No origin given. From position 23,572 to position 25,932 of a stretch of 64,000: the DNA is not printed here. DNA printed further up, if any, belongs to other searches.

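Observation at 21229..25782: mtnP-mtnA next to a fused class II aldolase/SDR: candidate DHAP-shunt-type salvage of methylthioadenosine and 5'-deoxyadenosine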

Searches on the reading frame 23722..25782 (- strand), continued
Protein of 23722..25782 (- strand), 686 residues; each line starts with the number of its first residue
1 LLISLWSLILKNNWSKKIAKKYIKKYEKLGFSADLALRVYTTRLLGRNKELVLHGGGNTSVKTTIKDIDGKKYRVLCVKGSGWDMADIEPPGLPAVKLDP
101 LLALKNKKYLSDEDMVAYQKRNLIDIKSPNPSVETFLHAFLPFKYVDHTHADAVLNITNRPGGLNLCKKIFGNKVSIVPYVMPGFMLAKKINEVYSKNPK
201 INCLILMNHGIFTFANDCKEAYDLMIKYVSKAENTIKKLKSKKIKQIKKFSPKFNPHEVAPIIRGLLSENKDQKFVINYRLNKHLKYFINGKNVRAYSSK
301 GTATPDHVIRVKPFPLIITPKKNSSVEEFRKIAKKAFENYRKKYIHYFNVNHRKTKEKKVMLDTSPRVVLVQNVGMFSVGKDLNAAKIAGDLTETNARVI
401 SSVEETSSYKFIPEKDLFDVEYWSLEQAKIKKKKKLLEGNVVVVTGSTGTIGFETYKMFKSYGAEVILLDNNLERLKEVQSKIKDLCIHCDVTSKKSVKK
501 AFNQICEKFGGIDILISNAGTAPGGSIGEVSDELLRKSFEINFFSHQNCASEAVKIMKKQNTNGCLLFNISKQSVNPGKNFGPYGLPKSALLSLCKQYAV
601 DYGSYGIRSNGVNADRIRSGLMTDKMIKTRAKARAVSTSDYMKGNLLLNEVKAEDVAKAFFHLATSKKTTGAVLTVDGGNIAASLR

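Call 45: search_protein_families(library=ncbifam, proteins=[L063:10001-12061:+, L011:10001-12034:+, L057:3823-5928:+, L026:2151-4208:+, P0208, P0215, P0225, P0255, P0260, P0262], max_evalue=1e-100)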
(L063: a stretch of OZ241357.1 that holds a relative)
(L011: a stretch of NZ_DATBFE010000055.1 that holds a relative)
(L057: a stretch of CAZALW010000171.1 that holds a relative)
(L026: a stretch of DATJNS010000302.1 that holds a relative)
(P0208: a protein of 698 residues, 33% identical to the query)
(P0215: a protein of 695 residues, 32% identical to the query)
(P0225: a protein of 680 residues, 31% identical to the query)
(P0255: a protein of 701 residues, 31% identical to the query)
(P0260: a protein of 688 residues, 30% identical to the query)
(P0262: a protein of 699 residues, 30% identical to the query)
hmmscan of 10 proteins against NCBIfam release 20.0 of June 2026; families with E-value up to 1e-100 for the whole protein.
L063:10001-12061:+ (687 aa): 10 families
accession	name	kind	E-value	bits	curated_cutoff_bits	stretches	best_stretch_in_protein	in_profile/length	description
NF006192.0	PRK08324.1-6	equivalog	1.3e-303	1008.7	639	1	1-687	1-685/685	bifunctional aldolase/short-chain dehydrogenase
NF006195.0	PRK08324.2-3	equivalog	6e-260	864.2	931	1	1-687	1-678/678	bifunctional aldolase/short-chain dehydrogenase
NF006193.0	PRK08324.2-1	subfamily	5.4e-242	804.9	1213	1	1-687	1-705/705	bifunctional aldolase/short-chain dehydrogenase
NF006196.0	PRK08324.2-4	equivalog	5.7e-174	580.1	831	1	22-681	13-653/657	bifunctional aldolase/short-chain dehydrogenase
NF006194.0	PRK08324.2-2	equivalog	2.4e-168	561.9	686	1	1-685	1-701/703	bifunctional aldolase/short-chain dehydrogenase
NF006190.0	PRK08324.1-4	equivalog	1.8e-146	489.1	1014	1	24-684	16-686/689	bifunctional aldolase/short-chain dehydrogenase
TIGR02632.1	RhaD_aldol-ADH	equivalog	6.3e-144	480.9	567.75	1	30-687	5-676/676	bifunctional rhamnulose-1-phosphate aldolase/short-chain dehydrogenase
NF006189.0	PRK08324.1-3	equivalog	2.6e-134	449.1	634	1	28-687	27-701/701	bifunctional rhamnulose-1-phosphate aldolase/short-chain dehydrogenase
NF006191.0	PRK08324.1-5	equivalog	1.7e-117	393.6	1240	1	24-686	26-705/706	bifunctional aldolase/short-chain dehydrogenase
NF006188.0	PRK08324.1-1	equivalog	5.6e-111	371.9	1152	1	33-687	14-679/679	bifunctional aldolase/short-chain dehydrogenase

L011:10001-12034:+ (678 aa): 10 families
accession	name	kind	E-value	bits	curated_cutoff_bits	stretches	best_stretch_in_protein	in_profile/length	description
NF006192.0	PRK08324.1-6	equivalog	0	1039.1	639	1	1-678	1-685/685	bifunctional aldolase/short-chain dehydrogenase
NF006195.0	PRK08324.2-3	equivalog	8.3e-265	880.2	931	1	1-678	1-678/678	bifunctional aldolase/short-chain dehydrogenase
NF006193.0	PRK08324.2-1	subfamily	8.1e-258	857.2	1213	1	1-678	1-705/705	bifunctional aldolase/short-chain dehydrogenase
NF006196.0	PRK08324.2-4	equivalog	1.8e-170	568.5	831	1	16-672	7-653/657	bifunctional aldolase/short-chain dehydrogenase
NF006194.0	PRK08324.2-2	equivalog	4.9e-158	527.9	686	1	1-676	1-701/703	bifunctional aldolase/short-chain dehydrogenase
NF006190.0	PRK08324.1-4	equivalog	1.5e-145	486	1014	1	18-676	10-687/689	bifunctional aldolase/short-chain dehydrogenase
TIGR02632.1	RhaD_aldol-ADH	equivalog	3.2e-145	485.2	567.75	1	30-678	5-676/676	bifunctional rhamnulose-1-phosphate aldolase/short-chain dehydrogenase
NF006189.0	PRK08324.1-3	equivalog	1.5e-132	443.3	634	1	26-678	25-701/701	bifunctional rhamnulose-1-phosphate aldolase/short-chain dehydrogenase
NF006191.0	PRK08324.1-5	equivalog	3.6e-118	395.8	1240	1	17-677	19-705/706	bifunctional aldolase/short-chain dehydrogenase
NF006188.0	PRK08324.1-1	equivalog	1.8e-113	380.2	1152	1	33-678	14-679/679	bifunctional aldolase/short-chain dehydrogenase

L057:3823-5928:+ (702 aa): 10 families
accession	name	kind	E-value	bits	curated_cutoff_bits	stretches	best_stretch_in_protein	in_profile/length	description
NF006192.0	PRK08324.1-6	equivalog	0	1023.9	639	1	1-702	1-685/685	bifunctional aldolase/short-chain dehydrogenase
NF006193.0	PRK08324.2-1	subfamily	2.1e-265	882.3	1213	1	1-702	1-705/705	bifunctional aldolase/short-chain dehydrogenase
NF006195.0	PRK08324.2-3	equivalog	8e-260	863.7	931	1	1-702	1-678/678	bifunctional aldolase/short-chain dehydrogenase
NF006196.0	PRK08324.2-4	equivalog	4.3e-177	590.4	831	1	27-696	13-653/657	bifunctional aldolase/short-chain dehydrogenase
NF006194.0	PRK08324.2-2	equivalog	2.6e-164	548.6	686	1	1-700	1-701/703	bifunctional aldolase/short-chain dehydrogenase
NF006190.0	PRK08324.1-4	equivalog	3.5e-144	481.5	1014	1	28-700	15-687/689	bifunctional aldolase/short-chain dehydrogenase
TIGR02632.1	RhaD_aldol-ADH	equivalog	8.3e-143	477.2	567.75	1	35-702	5-676/676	bifunctional rhamnulose-1-phosphate aldolase/short-chain dehydrogenase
NF006189.0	PRK08324.1-3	equivalog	5.1e-131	438.3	634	1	29-702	23-701/701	bifunctional rhamnulose-1-phosphate aldolase/short-chain dehydrogenase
NF006191.0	PRK08324.1-5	equivalog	1.8e-116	390.2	1240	1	28-701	25-705/706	bifunctional aldolase/short-chain dehydrogenase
NF006188.0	PRK08324.1-1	equivalog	1.1e-107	361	1152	1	29-702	5-679/679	bifunctional aldolase/short-chain dehydrogenase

L026:2151-4208:+ (686 aa): 10 families
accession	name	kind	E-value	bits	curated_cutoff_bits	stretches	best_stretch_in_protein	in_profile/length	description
NF006192.0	PRK08324.1-6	equivalog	0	1080.5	639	1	1-686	1-685/685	bifunctional aldolase/short-chain dehydrogenase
NF006193.0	PRK08324.2-1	subfamily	3.6e-276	917.9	1213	1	1-686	1-705/705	bifunctional aldolase/short-chain dehydrogenase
NF006195.0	PRK08324.2-3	equivalog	5.9e-265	880.7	931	1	1-686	1-678/678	bifunctional aldolase/short-chain dehydrogenase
NF006194.0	PRK08324.2-2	equivalog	9.6e-172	573.2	686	1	1-684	1-701/703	bifunctional aldolase/short-chain dehydrogenase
NF006196.0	PRK08324.2-4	equivalog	4.1e-167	557.4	831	1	23-680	14-653/657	bifunctional aldolase/short-chain dehydrogenase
NF006190.0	PRK08324.1-4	equivalog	1e-153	513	1014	1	25-684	17-687/689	bifunctional aldolase/short-chain dehydrogenase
TIGR02632.1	RhaD_aldol-ADH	equivalog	4.3e-152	507.9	567.75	1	30-686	5-676/676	bifunctional rhamnulose-1-phosphate aldolase/short-chain dehydrogenase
NF006189.0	PRK08324.1-3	equivalog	1.8e-135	453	634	1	28-686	27-701/701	bifunctional rhamnulose-1-phosphate aldolase/short-chain dehydrogenase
NF006191.0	PRK08324.1-5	equivalog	1.6e-119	400.3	1240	1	23-685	25-705/706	bifunctional aldolase/short-chain dehydrogenase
NF006188.0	PRK08324.1-1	equivalog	9.2e-114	381.1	1152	1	31-686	12-679/679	bifunctional aldolase/short-chain dehydrogenase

P0208 (698 aa): 10 families
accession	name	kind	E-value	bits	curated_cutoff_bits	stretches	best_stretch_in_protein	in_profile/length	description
NF006190.0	PRK08324.1-4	equivalog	0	1084.9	1014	1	9-698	2-689/689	bifunctional aldolase/short-chain dehydrogenase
TIGR02632.1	RhaD_aldol-ADH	equivalog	3.8e-260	865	567.75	1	25-698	2-676/676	bifunctional rhamnulose-1-phosphate aldolase/short-chain dehydrogenase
NF006189.0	PRK08324.1-3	equivalog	1.2e-236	787.4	634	1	9-698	10-701/701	bifunctional rhamnulose-1-phosphate aldolase/short-chain dehydrogenase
NF006191.0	PRK08324.1-5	equivalog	1.6e-190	635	1240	1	10-698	12-706/706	bifunctional aldolase/short-chain dehydrogenase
NF006188.0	PRK08324.1-1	equivalog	3.4e-180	600.6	1152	1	24-698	7-679/679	bifunctional aldolase/short-chain dehydrogenase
NF006195.0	PRK08324.2-3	equivalog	1.2e-170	569.1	931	1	11-698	12-678/678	bifunctional aldolase/short-chain dehydrogenase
NF006194.0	PRK08324.2-2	equivalog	4.9e-156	521.3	686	1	23-698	23-703/703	bifunctional aldolase/short-chain dehydrogenase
NF006192.0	PRK08324.1-6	equivalog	1.1e-151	506.6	639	1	23-694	25-681/685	bifunctional aldolase/short-chain dehydrogenase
NF006196.0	PRK08324.2-4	equivalog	3.6e-144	481.6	831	1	11-692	3-653/657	bifunctional aldolase/short-chain dehydrogenase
NF006193.0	PRK08324.2-1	subfamily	2.2e-128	429.4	1213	1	21-692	24-699/705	bifunctional aldolase/short-chain dehydrogenase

P0215 (695 aa): 8 families
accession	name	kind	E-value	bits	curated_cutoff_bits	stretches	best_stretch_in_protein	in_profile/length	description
NF006194.0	PRK08324.2-2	equivalog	9.7e-230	764.9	686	1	1-695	1-703/703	bifunctional aldolase/short-chain dehydrogenase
NF006195.0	PRK08324.2-3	equivalog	2.4e-163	544.9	931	1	1-695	1-678/678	bifunctional aldolase/short-chain dehydrogenase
NF006192.0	PRK08324.1-6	equivalog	2.1e-148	495.7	639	1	1-689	1-679/685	bifunctional aldolase/short-chain dehydrogenase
NF006196.0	PRK08324.2-4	equivalog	1.3e-140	469.9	831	1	21-688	14-652/657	bifunctional aldolase/short-chain dehydrogenase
NF006190.0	PRK08324.1-4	equivalog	2.2e-134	449.1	1014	1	22-695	16-689/689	bifunctional aldolase/short-chain dehydrogenase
TIGR02632.1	RhaD_aldol-ADH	equivalog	1.6e-130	436.6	567.75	1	28-695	5-676/676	bifunctional rhamnulose-1-phosphate aldolase/short-chain dehydrogenase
NF006189.0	PRK08324.1-3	equivalog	8.1e-120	401.3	634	1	27-693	28-699/701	bifunctional rhamnulose-1-phosphate aldolase/short-chain dehydrogenase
NF006193.0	PRK08324.2-1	subfamily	1.4e-112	377.2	1213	1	1-689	1-699/705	bifunctional aldolase/short-chain dehydrogenase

P0225 (680 aa): 3 families
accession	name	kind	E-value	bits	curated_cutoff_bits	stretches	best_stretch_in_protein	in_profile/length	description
NF006195.0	PRK08324.2-3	equivalog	5.9e-158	527.1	931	1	1-680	1-678/678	bifunctional aldolase/short-chain dehydrogenase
NF006192.0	PRK08324.1-6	equivalog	9.3e-136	453.9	639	1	1-678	1-683/685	bifunctional aldolase/short-chain dehydrogenase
NF006193.0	PRK08324.2-1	subfamily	4.2e-107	359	1213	1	117-677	139-702/705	bifunctional aldolase/short-chain dehydrogenase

P0255 (701 aa): 10 families
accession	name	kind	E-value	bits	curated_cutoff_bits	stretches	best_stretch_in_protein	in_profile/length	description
NF006190.0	PRK08324.1-4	equivalog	1.9e-259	862.5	1014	1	11-701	5-689/689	bifunctional aldolase/short-chain dehydrogenase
TIGR02632.1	RhaD_aldol-ADH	equivalog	1.1e-230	767.6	567.75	1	23-701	2-676/676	bifunctional rhamnulose-1-phosphate aldolase/short-chain dehydrogenase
NF006189.0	PRK08324.1-3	equivalog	1.7e-204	681.2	634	1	19-701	22-701/701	bifunctional rhamnulose-1-phosphate aldolase/short-chain dehydrogenase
NF006191.0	PRK08324.1-5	equivalog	1.6e-167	559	1240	1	16-701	22-706/706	bifunctional aldolase/short-chain dehydrogenase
NF006195.0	PRK08324.2-3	equivalog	3.7e-167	557.5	931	1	19-701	22-678/678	bifunctional aldolase/short-chain dehydrogenase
NF006188.0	PRK08324.1-1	equivalog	1.3e-163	545.9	1152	1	20-701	5-679/679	bifunctional aldolase/short-chain dehydrogenase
NF006194.0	PRK08324.2-2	equivalog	2.2e-146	489.4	686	1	19-701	21-703/703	bifunctional aldolase/short-chain dehydrogenase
NF006192.0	PRK08324.1-6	equivalog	2e-136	456.1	639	1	20-698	24-682/685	bifunctional aldolase/short-chain dehydrogenase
NF006196.0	PRK08324.2-4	equivalog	1.7e-135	453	831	1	14-694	7-652/657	bifunctional aldolase/short-chain dehydrogenase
NF006193.0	PRK08324.2-1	subfamily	1.6e-110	370.3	1213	1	19-698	24-702/705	bifunctional aldolase/short-chain dehydrogenase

P0260 (688 aa): 10 families
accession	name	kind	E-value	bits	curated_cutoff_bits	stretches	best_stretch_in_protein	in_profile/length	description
NF006190.0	PRK08324.1-4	equivalog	3.8e-177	590.5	1014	1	2-688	3-689/689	bifunctional aldolase/short-chain dehydrogenase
NF006195.0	PRK08324.2-3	equivalog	2.1e-171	571.5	931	1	5-688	14-678/678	bifunctional aldolase/short-chain dehydrogenase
TIGR02632.1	RhaD_aldol-ADH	equivalog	2e-166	555.3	567.75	1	18-688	2-676/676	bifunctional rhamnulose-1-phosphate aldolase/short-chain dehydrogenase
NF006189.0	PRK08324.1-3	equivalog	4.5e-157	524.4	634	1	2-688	11-701/701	bifunctional rhamnulose-1-phosphate aldolase/short-chain dehydrogenase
NF006192.0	PRK08324.1-6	equivalog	8.7e-145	483.8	639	1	14-687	23-684/685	bifunctional aldolase/short-chain dehydrogenase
NF006196.0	PRK08324.2-4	equivalog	1.3e-130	436.9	831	1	4-681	4-652/657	bifunctional aldolase/short-chain dehydrogenase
NF006194.0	PRK08324.2-2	equivalog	8e-127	424.7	686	1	11-688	18-703/703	bifunctional aldolase/short-chain dehydrogenase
NF006191.0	PRK08324.1-5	equivalog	6.9e-125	418.1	1240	1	1-686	11-704/706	bifunctional aldolase/short-chain dehydrogenase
NF006188.0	PRK08324.1-1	equivalog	4.2e-117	392.1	1152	1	16-687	6-678/679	bifunctional aldolase/short-chain dehydrogenase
NF006193.0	PRK08324.2-1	subfamily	4.1e-111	372.3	1213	1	9-682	19-699/705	bifunctional aldolase/short-chain dehydrogenase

P0262 (699 aa): 8 families
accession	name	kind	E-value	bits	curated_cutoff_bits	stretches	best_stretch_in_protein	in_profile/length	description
NF006194.0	PRK08324.2-2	equivalog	6.7e-216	719.1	686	1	1-699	1-703/703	bifunctional aldolase/short-chain dehydrogenase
NF006195.0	PRK08324.2-3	equivalog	3.1e-143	478.5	931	1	1-699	1-678/678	bifunctional aldolase/short-chain dehydrogenase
NF006192.0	PRK08324.1-6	equivalog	1.5e-131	440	639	1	1-697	1-683/685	bifunctional aldolase/short-chain dehydrogenase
NF006190.0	PRK08324.1-4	equivalog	8.4e-127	424.1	1014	1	25-699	18-689/689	bifunctional aldolase/short-chain dehydrogenase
NF006196.0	PRK08324.2-4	equivalog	3.2e-125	419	831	1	20-692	12-652/657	bifunctional aldolase/short-chain dehydrogenase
TIGR02632.1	RhaD_aldol-ADH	equivalog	1e-123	414.1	567.75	1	31-699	8-676/676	bifunctional rhamnulose-1-phosphate aldolase/short-chain dehydrogenase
NF006189.0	PRK08324.1-3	equivalog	6.1e-111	371.9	634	1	29-697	29-699/701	bifunctional rhamnulose-1-phosphate aldolase/short-chain dehydrogenase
NF006193.0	PRK08324.2-1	subfamily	4.3e-103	345.8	1213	1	1-697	1-703/705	bifunctional aldolase/short-chain dehydrogenase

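Call 49: find_encoding_contigs(protein=P0075, flank=8000, max_places=2)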
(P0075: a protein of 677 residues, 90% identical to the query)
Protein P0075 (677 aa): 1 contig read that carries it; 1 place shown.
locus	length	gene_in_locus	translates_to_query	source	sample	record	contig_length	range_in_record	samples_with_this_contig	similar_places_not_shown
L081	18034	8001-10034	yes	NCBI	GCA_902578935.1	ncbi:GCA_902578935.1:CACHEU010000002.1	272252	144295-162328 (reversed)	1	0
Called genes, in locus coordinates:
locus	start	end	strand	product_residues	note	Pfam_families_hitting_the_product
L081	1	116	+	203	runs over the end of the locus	PF12766:Pyridox_oxase_2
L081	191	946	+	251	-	PF01583:APS_kinase, PF13671:AAA_33 (weak)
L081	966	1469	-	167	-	PF25084:LbH_EIF2B (weak), PF25087:GMPPB_C (weak), PF00132:Hexapep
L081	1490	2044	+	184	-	PF00578:AhpC-TSA, PF08534:Redoxin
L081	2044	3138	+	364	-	PF13439:Glyco_transf_4, PF00534:Glycos_transf_1, PF13692:Glyco_trans_1_4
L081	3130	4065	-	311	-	PF01075:Glyco_transf_9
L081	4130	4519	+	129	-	PF19662:DUF6165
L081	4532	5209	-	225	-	PF00528:BPD_transp_1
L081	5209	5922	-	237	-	PF00528:BPD_transp_1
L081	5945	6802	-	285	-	PF00497:SBP_bac_3, PF10613:Lig_chan-Glu_bd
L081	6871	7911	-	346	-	PF02675:AdoMet_dc, PF17284:Spermine_synt_N (faint), PF01564:Spermine_synth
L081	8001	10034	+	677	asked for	PF00596:Aldolase_II, PF00106:adh_short, PF01370:Epimerase (faint), PF13561:adh_short_C2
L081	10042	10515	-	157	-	PF13380:CoA_binding_2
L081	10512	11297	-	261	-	PF00378:ECH_1, PF16113:ECH_2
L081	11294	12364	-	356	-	PF01008:IF-2B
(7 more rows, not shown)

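Call 50: find_encoding_contigs(protein=P0009, flank=7000, max_places=2)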
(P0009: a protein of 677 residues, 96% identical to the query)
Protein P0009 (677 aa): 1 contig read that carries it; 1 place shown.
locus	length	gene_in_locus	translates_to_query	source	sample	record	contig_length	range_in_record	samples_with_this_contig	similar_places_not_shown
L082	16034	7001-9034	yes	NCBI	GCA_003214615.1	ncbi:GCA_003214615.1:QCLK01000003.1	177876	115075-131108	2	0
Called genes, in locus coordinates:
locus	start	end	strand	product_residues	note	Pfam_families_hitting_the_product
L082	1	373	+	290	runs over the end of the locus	PF01488:Shikimate_DH (weak), PF02826:2-Hacid_dh_C (weak), PF03446:NAD_binding_2, PF03807:F420_oxidored, PF14833:NAD_binding_11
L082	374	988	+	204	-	PF12766:Pyridox_oxase_2, PF16242:Pyrid_ox_like, PF01243:PNPOx_N (weak)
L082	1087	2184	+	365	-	PF13439:Glyco_transf_4, PF00534:Glycos_transf_1, PF13692:Glyco_trans_1_4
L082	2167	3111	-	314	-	PF01075:Glyco_transf_9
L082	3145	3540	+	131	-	PF19662:DUF6165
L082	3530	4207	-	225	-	PF00528:BPD_transp_1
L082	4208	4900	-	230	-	PF00528:BPD_transp_1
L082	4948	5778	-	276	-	PF00497:SBP_bac_3, PF10613:Lig_chan-Glu_bd (weak)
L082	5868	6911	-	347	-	PF02675:AdoMet_dc, PF01564:Spermine_synth, PF03602:Cons_hypoth95 (faint)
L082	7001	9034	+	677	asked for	PF00596:Aldolase_II, PF00106:adh_short, PF01370:Epimerase (faint), PF13561:adh_short_C2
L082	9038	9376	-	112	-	PF00893:Multi_Drug_Res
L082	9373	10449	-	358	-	PF01008:IF-2B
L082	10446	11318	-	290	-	PF01048:PNP_UDP_1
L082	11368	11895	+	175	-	PF00156:Pribosyltran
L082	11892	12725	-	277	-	PF00535:Glycos_transf_2, PF13641:Glyco_tranf_2_3 (weak)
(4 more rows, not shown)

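Call 51: find_encoding_contigs(protein=P0057, flank=7000, max_places=2)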
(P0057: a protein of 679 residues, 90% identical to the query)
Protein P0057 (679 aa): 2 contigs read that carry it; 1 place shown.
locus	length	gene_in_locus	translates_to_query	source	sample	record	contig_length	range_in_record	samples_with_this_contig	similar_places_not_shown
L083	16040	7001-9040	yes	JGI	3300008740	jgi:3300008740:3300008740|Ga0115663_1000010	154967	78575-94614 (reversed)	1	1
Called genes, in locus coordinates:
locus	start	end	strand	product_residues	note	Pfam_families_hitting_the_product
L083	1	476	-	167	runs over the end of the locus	PF25084:LbH_EIF2B (weak), PF25087:GMPPB_C (weak), PF00132:Hexapep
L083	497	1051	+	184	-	PF00578:AhpC-TSA, PF08534:Redoxin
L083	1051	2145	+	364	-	PF13439:Glyco_transf_4, PF00534:Glycos_transf_1, PF13692:Glyco_trans_1_4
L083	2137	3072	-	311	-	PF01075:Glyco_transf_9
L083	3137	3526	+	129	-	PF19662:DUF6165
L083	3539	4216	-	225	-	PF00528:BPD_transp_1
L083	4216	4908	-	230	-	PF00528:BPD_transp_1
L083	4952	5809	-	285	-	PF00497:SBP_bac_3, PF10613:Lig_chan-Glu_bd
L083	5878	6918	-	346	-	PF02675:AdoMet_dc, PF17284:Spermine_synt_N (faint), PF01564:Spermine_synth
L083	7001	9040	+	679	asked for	PF00596:Aldolase_II, PF00106:adh_short, PF01370:Epimerase (faint), PF13561:adh_short_C2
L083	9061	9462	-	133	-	PF04828:GFA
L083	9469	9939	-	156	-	PF13380:CoA_binding_2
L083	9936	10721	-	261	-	PF00378:ECH_1, PF16113:ECH_2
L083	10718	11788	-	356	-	PF01008:IF-2B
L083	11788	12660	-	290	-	PF01048:PNP_UDP_1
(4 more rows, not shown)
